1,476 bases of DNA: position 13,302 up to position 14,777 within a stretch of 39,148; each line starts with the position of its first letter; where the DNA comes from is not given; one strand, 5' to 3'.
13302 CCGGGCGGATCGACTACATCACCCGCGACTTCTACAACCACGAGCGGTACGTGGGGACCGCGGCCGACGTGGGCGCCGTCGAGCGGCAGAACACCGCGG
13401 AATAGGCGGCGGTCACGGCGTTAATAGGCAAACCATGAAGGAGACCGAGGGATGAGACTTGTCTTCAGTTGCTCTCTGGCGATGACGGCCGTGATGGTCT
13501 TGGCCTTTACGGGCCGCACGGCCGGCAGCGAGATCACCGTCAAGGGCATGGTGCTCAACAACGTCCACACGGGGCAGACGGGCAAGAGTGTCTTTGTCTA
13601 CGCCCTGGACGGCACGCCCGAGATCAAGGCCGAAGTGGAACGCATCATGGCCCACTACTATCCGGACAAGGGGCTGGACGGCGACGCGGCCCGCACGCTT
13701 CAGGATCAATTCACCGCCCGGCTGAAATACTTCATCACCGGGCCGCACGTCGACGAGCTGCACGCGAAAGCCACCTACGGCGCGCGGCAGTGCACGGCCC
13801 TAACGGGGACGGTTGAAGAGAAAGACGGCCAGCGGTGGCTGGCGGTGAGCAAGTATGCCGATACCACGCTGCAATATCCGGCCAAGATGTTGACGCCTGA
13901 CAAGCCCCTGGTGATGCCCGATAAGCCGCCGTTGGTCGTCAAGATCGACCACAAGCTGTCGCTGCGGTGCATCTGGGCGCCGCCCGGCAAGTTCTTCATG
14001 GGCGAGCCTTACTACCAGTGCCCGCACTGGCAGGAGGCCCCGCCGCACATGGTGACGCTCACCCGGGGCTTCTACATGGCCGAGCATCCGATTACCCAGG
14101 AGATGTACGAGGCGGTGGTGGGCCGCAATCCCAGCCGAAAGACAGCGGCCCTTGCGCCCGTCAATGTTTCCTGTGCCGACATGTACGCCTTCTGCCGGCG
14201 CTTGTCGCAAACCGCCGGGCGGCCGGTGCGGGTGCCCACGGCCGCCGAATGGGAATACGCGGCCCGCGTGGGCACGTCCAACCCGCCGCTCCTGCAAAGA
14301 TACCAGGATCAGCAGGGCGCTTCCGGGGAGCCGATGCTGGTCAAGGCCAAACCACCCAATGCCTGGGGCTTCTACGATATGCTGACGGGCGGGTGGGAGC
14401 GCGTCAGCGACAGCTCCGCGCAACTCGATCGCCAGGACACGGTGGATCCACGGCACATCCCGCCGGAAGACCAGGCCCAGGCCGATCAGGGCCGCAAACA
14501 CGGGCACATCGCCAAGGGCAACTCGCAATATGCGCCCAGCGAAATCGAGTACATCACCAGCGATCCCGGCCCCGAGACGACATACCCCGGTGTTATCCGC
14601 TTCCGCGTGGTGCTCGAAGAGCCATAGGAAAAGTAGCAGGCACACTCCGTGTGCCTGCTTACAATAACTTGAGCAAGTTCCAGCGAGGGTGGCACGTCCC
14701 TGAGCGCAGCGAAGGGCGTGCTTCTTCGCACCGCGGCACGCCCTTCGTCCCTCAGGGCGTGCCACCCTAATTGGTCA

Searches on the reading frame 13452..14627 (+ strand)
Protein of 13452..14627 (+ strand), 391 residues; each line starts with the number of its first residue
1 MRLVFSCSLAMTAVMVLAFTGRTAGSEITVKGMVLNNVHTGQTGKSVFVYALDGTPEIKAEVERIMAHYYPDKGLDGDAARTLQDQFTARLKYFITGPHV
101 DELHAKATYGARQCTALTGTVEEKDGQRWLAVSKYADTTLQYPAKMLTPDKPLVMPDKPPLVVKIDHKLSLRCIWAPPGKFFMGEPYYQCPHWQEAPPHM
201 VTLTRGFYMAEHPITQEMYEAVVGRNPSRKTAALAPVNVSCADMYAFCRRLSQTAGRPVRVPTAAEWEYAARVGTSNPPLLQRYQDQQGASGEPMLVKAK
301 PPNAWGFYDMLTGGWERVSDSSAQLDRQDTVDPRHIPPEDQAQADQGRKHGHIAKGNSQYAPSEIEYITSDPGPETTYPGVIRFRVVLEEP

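Call 67: search_protein_families(library=pfam, proteins=[window:13452-14627:+], max_evalue=0.001)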
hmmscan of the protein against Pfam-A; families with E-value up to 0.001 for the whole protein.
window:13452-14627:+ (391 aa): 1 family
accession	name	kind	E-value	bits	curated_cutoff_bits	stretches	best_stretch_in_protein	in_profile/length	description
PF03781.23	FGE-sulfatase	-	2.5e-23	83.5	23.3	1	174-360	6-223/255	Sulfatase-modifying factor enzyme 1-like domain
